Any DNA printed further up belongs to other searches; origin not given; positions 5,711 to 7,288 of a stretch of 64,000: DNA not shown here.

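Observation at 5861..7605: Low-GC island carrying an HNH nuclease with a large unknown C-terminal domain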

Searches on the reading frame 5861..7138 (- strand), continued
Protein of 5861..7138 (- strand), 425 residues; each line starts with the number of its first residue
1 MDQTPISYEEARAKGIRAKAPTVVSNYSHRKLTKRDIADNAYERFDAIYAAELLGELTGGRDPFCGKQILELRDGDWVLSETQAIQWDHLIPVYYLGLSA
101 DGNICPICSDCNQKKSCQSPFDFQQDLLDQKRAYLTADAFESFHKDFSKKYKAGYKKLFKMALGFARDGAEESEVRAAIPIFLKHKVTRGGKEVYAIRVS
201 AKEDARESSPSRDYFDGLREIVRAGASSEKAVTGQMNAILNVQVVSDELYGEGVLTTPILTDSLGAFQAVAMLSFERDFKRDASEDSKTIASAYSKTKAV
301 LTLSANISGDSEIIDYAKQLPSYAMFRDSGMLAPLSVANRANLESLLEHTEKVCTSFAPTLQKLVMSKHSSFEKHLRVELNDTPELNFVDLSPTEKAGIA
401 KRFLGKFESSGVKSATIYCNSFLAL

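Call 43: list_cluster_members(proteins=[P0008, P0009, P0010, P0011, P0012, P0013, P0014, P0015, P0016, P0017])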
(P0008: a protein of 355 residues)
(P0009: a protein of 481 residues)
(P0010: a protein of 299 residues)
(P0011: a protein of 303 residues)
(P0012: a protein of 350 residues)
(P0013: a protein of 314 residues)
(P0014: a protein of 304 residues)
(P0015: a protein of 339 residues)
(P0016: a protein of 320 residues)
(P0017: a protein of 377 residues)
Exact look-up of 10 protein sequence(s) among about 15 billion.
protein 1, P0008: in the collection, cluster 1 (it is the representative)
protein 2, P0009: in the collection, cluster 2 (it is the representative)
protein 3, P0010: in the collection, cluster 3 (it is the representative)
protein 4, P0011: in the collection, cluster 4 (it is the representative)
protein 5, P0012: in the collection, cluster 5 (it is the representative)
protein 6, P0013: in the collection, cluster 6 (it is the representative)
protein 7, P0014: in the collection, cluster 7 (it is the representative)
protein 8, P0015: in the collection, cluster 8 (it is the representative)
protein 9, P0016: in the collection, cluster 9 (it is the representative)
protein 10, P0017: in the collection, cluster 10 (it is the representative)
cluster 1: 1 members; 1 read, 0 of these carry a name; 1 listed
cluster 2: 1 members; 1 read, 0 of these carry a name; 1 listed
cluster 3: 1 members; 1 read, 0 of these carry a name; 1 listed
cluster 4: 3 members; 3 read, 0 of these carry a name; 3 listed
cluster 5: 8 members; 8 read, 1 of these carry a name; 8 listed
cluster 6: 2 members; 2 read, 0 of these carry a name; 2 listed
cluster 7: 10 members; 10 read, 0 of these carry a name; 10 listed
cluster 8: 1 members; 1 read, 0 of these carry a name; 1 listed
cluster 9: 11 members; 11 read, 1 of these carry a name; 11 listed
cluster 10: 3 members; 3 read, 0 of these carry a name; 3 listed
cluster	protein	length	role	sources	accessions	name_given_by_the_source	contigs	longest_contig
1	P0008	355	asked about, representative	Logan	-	-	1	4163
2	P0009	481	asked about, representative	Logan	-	-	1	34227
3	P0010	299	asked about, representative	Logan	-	-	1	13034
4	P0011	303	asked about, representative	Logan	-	-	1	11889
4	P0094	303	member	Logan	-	-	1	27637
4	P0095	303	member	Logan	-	-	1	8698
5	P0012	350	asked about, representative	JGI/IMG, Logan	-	hypothetical protein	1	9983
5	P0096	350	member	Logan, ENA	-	-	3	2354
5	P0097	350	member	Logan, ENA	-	-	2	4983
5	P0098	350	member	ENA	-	-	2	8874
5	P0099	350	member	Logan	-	-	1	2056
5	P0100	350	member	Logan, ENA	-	-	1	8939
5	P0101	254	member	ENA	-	-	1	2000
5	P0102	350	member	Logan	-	-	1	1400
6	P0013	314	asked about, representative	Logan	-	-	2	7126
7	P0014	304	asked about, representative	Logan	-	-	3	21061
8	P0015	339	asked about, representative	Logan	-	-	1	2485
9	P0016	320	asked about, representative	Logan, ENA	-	-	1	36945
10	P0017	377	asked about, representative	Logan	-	-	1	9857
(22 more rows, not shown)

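Call 44: search_protein_families(library=ncbifam, proteins=[window:5861-7138:-, P0009, P0010, P0011, P0012, P0014], max_evalue=0.01)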
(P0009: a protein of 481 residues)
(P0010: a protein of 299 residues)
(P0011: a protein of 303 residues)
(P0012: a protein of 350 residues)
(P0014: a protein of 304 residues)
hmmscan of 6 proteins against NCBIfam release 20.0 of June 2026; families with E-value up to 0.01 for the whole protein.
window:5861-7138:- (425 aa): 0 families

P0009 (481 aa): 0 families

P0010 (299 aa): 0 families

P0011 (303 aa): 3 families
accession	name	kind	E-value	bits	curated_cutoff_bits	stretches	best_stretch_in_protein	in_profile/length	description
NF049971.1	CRISPR_Cas9d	exception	1.9e-10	40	375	1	32-110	532-605/986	type II CRISPR RNA-guided endonuclease Cas9d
NF040563.1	guided_IscB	equivalog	0.00013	21.2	175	1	35-110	182-247/314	RNA-guided endonuclease IscB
TIGR01865.2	cas_Csn1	equivalog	0.0031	15.8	100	1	45-125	573-647/1070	type II CRISPR RNA-guided endonuclease Cas9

P0012 (350 aa): 2 families
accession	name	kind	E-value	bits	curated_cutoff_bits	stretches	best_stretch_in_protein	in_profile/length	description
NF049971.1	CRISPR_Cas9d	exception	3.5e-05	22.6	375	1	41-106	542-605/986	type II CRISPR RNA-guided endonuclease Cas9d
NF040563.1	guided_IscB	equivalog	9.3e-05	21.7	175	1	35-129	183-273/314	RNA-guided endonuclease IscB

P0014 (304 aa): 3 families
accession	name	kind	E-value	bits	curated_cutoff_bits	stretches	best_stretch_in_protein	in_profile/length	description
TIGR01865.2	cas_Csn1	equivalog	8.5e-09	34.2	100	1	9-127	540-644/1070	type II CRISPR RNA-guided endonuclease Cas9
NF049971.1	CRISPR_Cas9d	exception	1.3e-07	30.6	375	1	38-105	536-598/986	type II CRISPR RNA-guided endonuclease Cas9d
NF040563.1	guided_IscB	equivalog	6.4e-05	22.2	175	1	34-111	180-246/314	RNA-guided endonuclease IscB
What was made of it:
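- Closest known: Cas9/IscB-type HNH domain. Same: The ~300-aa distant relatives found with the family profile hit the Cas9d, IscB and Cas9 models over their HNH segment (call 44).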

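Call 47: search_solved_structures(query=A1, max_evalue=10, show_alignments=2)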
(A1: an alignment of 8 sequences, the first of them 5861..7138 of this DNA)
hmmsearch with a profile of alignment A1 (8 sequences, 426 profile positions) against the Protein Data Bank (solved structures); distinct sequences matched with E-value up to 10: 1.
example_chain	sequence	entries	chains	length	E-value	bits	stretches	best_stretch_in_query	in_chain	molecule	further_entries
4h9d_A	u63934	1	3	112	2.4e-06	30.1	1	86-144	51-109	HNH endonuclease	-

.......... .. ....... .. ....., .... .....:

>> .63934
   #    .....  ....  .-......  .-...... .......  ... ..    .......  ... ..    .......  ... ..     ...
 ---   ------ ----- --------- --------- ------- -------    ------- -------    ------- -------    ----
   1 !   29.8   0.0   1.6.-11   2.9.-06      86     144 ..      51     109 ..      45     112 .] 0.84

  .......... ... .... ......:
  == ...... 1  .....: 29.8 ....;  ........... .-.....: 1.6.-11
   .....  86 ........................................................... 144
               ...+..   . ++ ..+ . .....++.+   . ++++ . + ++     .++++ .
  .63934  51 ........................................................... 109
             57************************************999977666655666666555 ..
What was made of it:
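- On HNH / His-Me finger endonuclease superfamily: They align to the 4h9d HNH (call 47).
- Closest known: Small phage HNH endonuclease Gmet_0936. Same: The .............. core aligns (call 47).
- Checked: The family profile hits PDB 4h9d 'HNH endonuclease' at E 2.4e-6 (call 47).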

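Call 52: find_related_loci(query=A1, collection=viral_contigs, flank=10000)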
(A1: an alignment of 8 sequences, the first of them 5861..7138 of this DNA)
Query A1 (425 aa) in viral_contigs; peptide patterns used: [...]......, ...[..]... (x = any residue, [..] = any of these).
30 stretches matched a pattern, but none encodes a relative of the query by tblastn (E <= 1e-3).

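Call 88: fold_search(model_id=the predicted structure, library=pdb)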
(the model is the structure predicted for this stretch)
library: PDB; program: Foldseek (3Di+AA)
matches with E <= 10: 131; with E <= 0.001: 0
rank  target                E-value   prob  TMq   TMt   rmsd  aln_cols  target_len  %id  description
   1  1o1j_A                7.7e-01  0.08  0.12  0.15  17.9       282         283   10  Deoxy hemoglobin (A-GLY-C:V1M,L29F,H58Q; B,D:V1M,L106W) (released 2002-12-18)
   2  8amw_A                1.1e+00  0.08  0.13  0.19  19.9       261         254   11  AQP7 dimer of tetramers_C1 (released 2023-02-15)
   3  3nmw_A                1.3e+00  0.07  0.14  0.15  15.7       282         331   10  Crystal structure of armadillo repeats domain of APC (released 2011-07-06)
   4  6lk8_G                1.3e+00  0.04  0.11  0.09  19.2       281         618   11  Structure of Xenopus laevis Cytoplasmic Ring subunit. (released 2021-07-21)
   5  1aby_A                1.4e+00  0.06  0.11  0.15  17.7       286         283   11  CYANOMET RHB1.1 (RECOMBINANT HEMOGLOBIN) (released 1998-02-25)
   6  8amw_B                1.6e+00  0.07  0.13  0.19  19.7       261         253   11  AQP7 dimer of tetramers_C1 (released 2023-02-15)
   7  9jdm_A                1.8e+00  0.04  0.12  0.09  19.3       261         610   11  Cryo-EM structure of human TRPV3 determined in MSP2N2 nanodisc (released 2025-03-26)
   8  9gyt_1u               1.8e+00  0.03  0.13  0.11  19.2       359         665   10  High resolution structure of B. oleracea mitoribosome (released 2025-10-15)
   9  6s9l_B                1.9e+00  0.08  0.15  0.20  15.7       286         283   13  Designed Armadillo Repeat protein Lock1 bound to (KR)4KLSF target (released 2020-02-19)
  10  5mfg_B                1.9e+00  0.06  0.13  0.18  18.2       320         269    9  Designed armadillo repeat protein YIIIM5AII in complex with peptide (RR)4 (released 2017-09-13)
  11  3kdw                  2.0e+00  0.08  0.14  0.25  13.5       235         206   11  Crystal structure of Putative sugar binding protein (YP_001300177.1) from Bacteroides vulgatus ATCC 8482 at 1.70 A resol (released 2009-11-24)
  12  6uw6_A                2.1e+00  0.06  0.14  0.11  19.1       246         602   13  Cryo-EM structure of the human TRPV3 K169A mutant determined in lipid nanodisc (released 2020-07-01)
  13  8fit_A                2.4e+00  0.06  0.14  0.20  14.1       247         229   12  Multi-state design of two-state switchable hinge proteins (released 2023-08-16)
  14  8rb1_A                2.5e+00  0.03  0.10  0.06  21.6       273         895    8  The crystal structure of DNA-bound human MutSbeta (MSH2_K675R/MSH3_K902R) in the canonical mismatch bound conformation (released 2025-06-11)
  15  4yjl_A                2.6e+00  0.05  0.13  0.15  15.0       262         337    9  Crystal structure of APC-ARM in complexed with Amer1-A2 (released 2016-03-09)
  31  3nrw                  3.9e+00  0.33  0.18  0.56   5.7       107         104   14  Crystal Structure of the N-terminal domain of Phage integrase/site-specific recombinase (tnp) from Haloarcula marismortu (released 2010-08-25)
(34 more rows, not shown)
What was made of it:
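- On Tyrosine recombinase core-binding (SAM-like) domain: Foldseek 3nrw gives E 3.9, probability 0.33, TM 0.56 (call 88).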

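Call 98: find_encoding_contigs(protein=P0009, flank=6000, max_places=2)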
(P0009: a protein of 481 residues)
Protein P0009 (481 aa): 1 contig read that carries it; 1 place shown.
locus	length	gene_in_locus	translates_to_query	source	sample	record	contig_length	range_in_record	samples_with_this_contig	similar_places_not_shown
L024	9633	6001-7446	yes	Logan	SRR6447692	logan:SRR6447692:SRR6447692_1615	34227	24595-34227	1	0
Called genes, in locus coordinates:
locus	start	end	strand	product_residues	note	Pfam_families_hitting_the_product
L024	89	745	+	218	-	-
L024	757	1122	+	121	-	-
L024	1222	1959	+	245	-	PF10263:SprT-like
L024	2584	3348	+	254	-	-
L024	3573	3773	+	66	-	-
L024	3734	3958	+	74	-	-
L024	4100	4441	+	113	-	-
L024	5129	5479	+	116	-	PF03819:MazG (weak)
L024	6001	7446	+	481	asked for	-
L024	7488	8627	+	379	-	PF14279:HNH_5 (weak)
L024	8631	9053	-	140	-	-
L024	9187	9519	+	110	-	-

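Call 99: find_encoding_contigs(protein=P0014, flank=6000, max_places=2)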
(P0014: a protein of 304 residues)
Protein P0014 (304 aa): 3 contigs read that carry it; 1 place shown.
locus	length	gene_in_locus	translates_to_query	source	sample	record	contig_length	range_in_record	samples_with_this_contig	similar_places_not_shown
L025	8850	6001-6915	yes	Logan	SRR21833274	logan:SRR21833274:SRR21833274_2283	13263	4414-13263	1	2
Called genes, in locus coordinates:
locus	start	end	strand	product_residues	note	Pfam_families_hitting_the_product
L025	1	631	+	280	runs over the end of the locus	-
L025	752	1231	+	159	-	-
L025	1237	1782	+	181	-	-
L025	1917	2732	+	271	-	-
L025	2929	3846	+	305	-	PF01844:HNH (faint), PF14279:HNH_5 (faint)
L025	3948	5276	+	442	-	-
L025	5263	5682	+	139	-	-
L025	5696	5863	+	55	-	-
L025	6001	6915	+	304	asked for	PF01844:HNH, PF14279:HNH_5 (weak)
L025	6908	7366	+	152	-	-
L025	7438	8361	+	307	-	PF01223:Endonuclease_NS, PF13930:Endonuclea_NS_2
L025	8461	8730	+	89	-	-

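Call 106: search_protein_families(library=phrogs, proteins=[L024:7488-8627:+, P0011, L003:5548-6114:+], max_evalue=0.01)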
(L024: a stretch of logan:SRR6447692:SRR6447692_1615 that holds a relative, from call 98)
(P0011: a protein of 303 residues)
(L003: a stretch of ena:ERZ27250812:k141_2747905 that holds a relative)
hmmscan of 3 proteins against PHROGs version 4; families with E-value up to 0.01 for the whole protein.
L024:7488-8627:+ (379 aa): 14 families
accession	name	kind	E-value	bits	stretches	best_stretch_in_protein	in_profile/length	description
phrog_2214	-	DNA, RNA and nucleotide metabolism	1.6e-08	35.1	1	25-102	174-251/429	HNH endonuclease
phrog_5718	-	DNA, RNA and nucleotide metabolism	2e-06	28.1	1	31-100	115-186/394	HNH endonuclease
phrog_9545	-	DNA, RNA and nucleotide metabolism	1.1e-05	26.2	1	60-96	137-173/206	HNH endonuclease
phrog_6050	-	DNA, RNA and nucleotide metabolism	2e-05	24.6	1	45-127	312-388/402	HNH endonuclease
phrog_8660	-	DNA, RNA and nucleotide metabolism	2.5e-05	25.5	1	31-95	111-184/196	HNH endonuclease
phrog_2118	-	DNA, RNA and nucleotide metabolism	3.1e-05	24.7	1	38-104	170-239/301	HNH endonuclease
phrog_338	-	DNA, RNA and nucleotide metabolism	3.3e-05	24.4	1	59-113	231-284/340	HNH endonuclease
phrog_1035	-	DNA, RNA and nucleotide metabolism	4.2e-05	24.5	1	45-116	160-240/271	endonuclease VII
phrog_7370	-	DNA, RNA and nucleotide metabolism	0.00012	23.1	1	40-108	37-101/115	HNH endonuclease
phrog_16726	-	DNA, RNA and nucleotide metabolism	0.00027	21.8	1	45-91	94-144/308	HNH endonuclease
phrog_7785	-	DNA, RNA and nucleotide metabolism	0.00041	21.4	1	40-90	66-114/147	HNH endonuclease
phrog_14314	-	DNA, RNA and nucleotide metabolism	0.00053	21.4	1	45-89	17-63/252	HNH endonuclease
phrog_589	-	DNA, RNA and nucleotide metabolism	0.00095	20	1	47-105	94-156/179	HNH endonuclease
phrog_960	-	DNA, RNA and nucleotide metabolism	0.0055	15.8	1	19-111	207-297/991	HNH endonuclease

P0011 (303 aa): 16 families
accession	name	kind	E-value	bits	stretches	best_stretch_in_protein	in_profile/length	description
phrog_1035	-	DNA, RNA and nucleotide metabolism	1.9e-14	55.2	1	37-117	152-229/271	endonuclease VII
phrog_8660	-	DNA, RNA and nucleotide metabolism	2.5e-10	41.8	1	41-106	120-184/196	HNH endonuclease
phrog_338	-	DNA, RNA and nucleotide metabolism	4.8e-10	40.3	1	37-123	201-275/340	HNH endonuclease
phrog_2214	-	DNA, RNA and nucleotide metabolism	4.1e-09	37.1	1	33-111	181-249/429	HNH endonuclease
phrog_2118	-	DNA, RNA and nucleotide metabolism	9.5e-09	36.2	1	34-113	165-236/301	HNH endonuclease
phrog_5718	-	DNA, RNA and nucleotide metabolism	5.6e-06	26.6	1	32-117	115-192/394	HNH endonuclease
phrog_16726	-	DNA, RNA and nucleotide metabolism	1.4e-05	26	1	41-101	89-143/308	HNH endonuclease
phrog_6050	-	DNA, RNA and nucleotide metabolism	2.7e-05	24.2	1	35-113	301-365/402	HNH endonuclease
phrog_29143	-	DNA, RNA and nucleotide metabolism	2.8e-05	25.5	1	46-103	20-76/126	HNH endonuclease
phrog_960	-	DNA, RNA and nucleotide metabolism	0.00014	21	1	39-121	221-294/991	HNH endonuclease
phrog_1271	-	DNA, RNA and nucleotide metabolism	0.00015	22.3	1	38-108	259-325/361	HNH endonuclease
phrog_33554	-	DNA, RNA and nucleotide metabolism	0.00024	22.4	1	42-106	16-80/114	HNH endonuclease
phrog_9645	-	DNA, RNA and nucleotide metabolism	0.0018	18.9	1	43-106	18-77/168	HNH endonuclease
phrog_9545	-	DNA, RNA and nucleotide metabolism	0.0023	18.6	1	25-105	93-171/206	HNH endonuclease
phrog_31193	-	unknown function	0.0039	17.4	1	44-140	3-99/236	-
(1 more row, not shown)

L003:5548-6114:+ (188 aa): 0 families
